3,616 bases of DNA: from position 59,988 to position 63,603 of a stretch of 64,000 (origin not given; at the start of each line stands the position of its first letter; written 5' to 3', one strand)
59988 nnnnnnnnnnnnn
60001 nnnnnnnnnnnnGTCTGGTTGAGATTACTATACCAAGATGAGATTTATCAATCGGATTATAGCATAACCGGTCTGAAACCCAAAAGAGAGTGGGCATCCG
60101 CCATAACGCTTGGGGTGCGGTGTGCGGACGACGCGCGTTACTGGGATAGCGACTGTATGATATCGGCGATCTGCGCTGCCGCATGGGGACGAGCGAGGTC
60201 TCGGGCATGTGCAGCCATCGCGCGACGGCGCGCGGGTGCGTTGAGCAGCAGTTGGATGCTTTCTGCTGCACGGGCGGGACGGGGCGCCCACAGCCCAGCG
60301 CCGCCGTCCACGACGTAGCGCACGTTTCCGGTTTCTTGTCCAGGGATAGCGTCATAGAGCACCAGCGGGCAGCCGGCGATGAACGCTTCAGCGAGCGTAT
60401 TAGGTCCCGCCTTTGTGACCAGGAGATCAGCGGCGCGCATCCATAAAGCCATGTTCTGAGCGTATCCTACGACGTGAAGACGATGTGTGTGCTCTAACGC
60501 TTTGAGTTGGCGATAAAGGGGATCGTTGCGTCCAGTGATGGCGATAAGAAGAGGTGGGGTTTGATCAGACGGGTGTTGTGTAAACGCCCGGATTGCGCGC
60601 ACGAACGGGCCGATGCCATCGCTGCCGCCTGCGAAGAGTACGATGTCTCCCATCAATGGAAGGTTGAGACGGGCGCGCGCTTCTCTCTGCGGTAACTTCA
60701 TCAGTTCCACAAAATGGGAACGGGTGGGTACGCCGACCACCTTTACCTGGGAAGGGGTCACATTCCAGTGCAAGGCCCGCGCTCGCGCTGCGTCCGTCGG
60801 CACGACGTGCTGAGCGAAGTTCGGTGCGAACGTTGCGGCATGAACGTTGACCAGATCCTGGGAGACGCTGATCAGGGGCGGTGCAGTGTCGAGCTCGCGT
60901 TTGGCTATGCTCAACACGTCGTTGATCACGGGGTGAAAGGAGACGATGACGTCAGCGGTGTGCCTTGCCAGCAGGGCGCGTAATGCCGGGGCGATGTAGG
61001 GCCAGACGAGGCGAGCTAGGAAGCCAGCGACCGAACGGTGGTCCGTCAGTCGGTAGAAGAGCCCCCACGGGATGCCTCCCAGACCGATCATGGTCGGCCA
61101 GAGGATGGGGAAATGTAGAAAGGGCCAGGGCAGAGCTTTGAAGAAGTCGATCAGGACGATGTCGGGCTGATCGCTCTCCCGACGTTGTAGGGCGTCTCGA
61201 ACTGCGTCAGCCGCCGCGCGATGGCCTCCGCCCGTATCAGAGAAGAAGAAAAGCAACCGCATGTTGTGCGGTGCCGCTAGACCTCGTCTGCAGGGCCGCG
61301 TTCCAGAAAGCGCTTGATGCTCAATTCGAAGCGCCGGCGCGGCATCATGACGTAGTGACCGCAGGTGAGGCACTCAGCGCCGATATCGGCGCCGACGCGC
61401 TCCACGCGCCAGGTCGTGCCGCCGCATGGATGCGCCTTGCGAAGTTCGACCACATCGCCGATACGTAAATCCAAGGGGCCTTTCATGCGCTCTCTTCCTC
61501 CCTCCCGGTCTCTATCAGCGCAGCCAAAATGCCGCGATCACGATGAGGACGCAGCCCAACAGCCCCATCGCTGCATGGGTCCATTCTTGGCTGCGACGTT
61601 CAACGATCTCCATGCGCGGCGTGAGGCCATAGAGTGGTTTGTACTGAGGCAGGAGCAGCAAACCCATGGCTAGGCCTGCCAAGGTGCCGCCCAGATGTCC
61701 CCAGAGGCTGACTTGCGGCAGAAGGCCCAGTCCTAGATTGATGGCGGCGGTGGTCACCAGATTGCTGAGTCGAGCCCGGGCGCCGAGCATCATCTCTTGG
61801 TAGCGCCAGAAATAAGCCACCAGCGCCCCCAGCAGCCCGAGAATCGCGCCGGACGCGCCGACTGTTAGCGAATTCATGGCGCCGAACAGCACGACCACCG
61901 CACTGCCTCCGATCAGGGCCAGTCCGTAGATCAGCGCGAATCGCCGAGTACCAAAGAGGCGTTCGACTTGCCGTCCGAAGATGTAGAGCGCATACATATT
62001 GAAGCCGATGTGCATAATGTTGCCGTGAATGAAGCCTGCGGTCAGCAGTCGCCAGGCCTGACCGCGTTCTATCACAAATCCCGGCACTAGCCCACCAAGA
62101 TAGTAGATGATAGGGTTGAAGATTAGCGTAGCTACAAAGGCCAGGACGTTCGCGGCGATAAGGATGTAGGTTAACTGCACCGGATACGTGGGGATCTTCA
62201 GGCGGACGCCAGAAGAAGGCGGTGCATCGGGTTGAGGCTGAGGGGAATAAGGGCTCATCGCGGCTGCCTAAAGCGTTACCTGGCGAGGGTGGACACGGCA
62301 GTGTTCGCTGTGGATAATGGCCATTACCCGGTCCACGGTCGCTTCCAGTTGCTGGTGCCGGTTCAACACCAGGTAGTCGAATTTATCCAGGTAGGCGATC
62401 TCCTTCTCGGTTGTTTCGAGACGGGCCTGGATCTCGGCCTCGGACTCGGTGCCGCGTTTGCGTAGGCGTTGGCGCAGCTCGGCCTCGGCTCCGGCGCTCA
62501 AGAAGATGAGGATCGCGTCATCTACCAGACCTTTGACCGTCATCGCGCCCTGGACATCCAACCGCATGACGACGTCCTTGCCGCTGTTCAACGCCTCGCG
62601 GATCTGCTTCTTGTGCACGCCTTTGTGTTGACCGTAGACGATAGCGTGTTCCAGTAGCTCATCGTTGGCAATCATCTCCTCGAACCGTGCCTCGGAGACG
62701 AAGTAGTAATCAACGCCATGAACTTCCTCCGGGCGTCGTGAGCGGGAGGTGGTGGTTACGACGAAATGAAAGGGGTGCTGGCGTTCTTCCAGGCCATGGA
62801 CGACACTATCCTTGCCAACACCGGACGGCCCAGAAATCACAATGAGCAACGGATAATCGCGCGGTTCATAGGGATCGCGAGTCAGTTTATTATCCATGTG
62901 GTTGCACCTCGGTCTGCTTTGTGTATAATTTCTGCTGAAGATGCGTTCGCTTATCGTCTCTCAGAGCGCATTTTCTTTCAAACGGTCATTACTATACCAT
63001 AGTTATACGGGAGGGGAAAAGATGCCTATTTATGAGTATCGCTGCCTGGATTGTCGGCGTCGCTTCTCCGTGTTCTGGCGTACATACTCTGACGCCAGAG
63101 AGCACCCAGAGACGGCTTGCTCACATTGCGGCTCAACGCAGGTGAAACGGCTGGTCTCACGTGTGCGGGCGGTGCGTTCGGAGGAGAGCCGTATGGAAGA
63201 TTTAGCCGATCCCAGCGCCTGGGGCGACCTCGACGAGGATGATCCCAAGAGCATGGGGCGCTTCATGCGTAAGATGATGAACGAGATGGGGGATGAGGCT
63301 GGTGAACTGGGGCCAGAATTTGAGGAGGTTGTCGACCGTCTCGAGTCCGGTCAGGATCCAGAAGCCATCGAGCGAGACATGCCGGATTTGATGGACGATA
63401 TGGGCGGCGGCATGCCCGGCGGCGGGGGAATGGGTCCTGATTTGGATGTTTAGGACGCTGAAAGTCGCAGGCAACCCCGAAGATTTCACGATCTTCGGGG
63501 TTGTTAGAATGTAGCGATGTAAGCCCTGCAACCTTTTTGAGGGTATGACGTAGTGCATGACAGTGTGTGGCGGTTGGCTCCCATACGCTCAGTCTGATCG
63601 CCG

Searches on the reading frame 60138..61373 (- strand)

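Call 88: search_protein_families(library=pfam, proteins=[window:60138-61373:-], max_evalue=0.00001)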
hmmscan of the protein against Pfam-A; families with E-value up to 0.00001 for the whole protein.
window:60138-61373:- (411 aa): 4 families
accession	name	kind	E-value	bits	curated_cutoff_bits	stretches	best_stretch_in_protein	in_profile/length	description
PF06925.17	MGDG_synth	-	3.2e-18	66.8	25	1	51-216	1-168/169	Monogalactosyldiacylglycerol (MGDG) synthase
PF04101.22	Glyco_tran_28_C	-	8.7e-12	45.8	22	1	244-363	1-123/166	Glycosyltransferase family 28 C-terminal domain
PF00534.26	Glycos_transf_1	-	1.1e-09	38.4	26.4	1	232-391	5-170/172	Glycosyl transferases group 1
PF13692.12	Glyco_trans_1_4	-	1.4e-07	32.3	27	1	246-378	5-141/142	Glycosyl transferases group 1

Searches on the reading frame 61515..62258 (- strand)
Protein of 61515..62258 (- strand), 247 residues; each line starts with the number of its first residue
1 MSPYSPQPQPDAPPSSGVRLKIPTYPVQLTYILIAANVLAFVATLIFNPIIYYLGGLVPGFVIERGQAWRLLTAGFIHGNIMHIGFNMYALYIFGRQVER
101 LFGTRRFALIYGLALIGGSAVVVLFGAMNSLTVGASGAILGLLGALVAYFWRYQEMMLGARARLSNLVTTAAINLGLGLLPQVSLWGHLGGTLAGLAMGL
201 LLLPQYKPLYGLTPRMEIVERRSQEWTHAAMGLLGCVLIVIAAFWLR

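Call 88: search_protein_families(library=pfam, proteins=[window:61515-62258:-], max_evalue=0.00001)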
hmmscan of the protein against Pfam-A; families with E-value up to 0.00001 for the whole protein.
window:61515-62258:- (247 aa): 1 family
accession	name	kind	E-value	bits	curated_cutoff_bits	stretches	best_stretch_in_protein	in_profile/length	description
PF01694.28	Rhomboid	-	9.1e-38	130.1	22.6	1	66-204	2-142/143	Rhomboid domain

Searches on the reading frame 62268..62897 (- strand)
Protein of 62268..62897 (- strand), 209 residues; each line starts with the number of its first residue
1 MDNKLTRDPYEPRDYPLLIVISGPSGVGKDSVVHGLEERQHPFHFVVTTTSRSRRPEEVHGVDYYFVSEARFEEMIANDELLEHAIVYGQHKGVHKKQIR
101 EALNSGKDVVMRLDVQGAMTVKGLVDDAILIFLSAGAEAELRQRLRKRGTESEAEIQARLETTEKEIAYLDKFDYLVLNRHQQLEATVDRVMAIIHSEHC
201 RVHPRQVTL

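Call 88: search_protein_families(library=pfam, proteins=[window:62268-62897:-], max_evalue=0.00001)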
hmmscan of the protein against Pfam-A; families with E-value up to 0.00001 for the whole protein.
window:62268-62897:- (209 aa): 1 family
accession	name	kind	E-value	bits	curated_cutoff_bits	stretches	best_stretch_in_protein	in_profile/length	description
PF00625.27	Guanylate_kin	-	4.8e-37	127.8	25.2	1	18-197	4-181/182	Guanylate kinase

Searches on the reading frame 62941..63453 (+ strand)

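Call 88: search_protein_families(library=pfam, proteins=[window:62941-63453:+], max_evalue=0.00001)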
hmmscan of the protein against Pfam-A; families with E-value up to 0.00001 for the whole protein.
window:62941-63453:+ (170 aa): 2 families
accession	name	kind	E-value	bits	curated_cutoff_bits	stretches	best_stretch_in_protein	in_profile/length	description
PF09723.15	Zn_ribbon_8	-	1.8e-12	47.5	34.4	1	28-72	1-41/41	Zinc ribbon domain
PF06676.16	DUF1178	-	1.8e-06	28.8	31.6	1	30-141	3-117/147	Protein of unknown function (DUF1178)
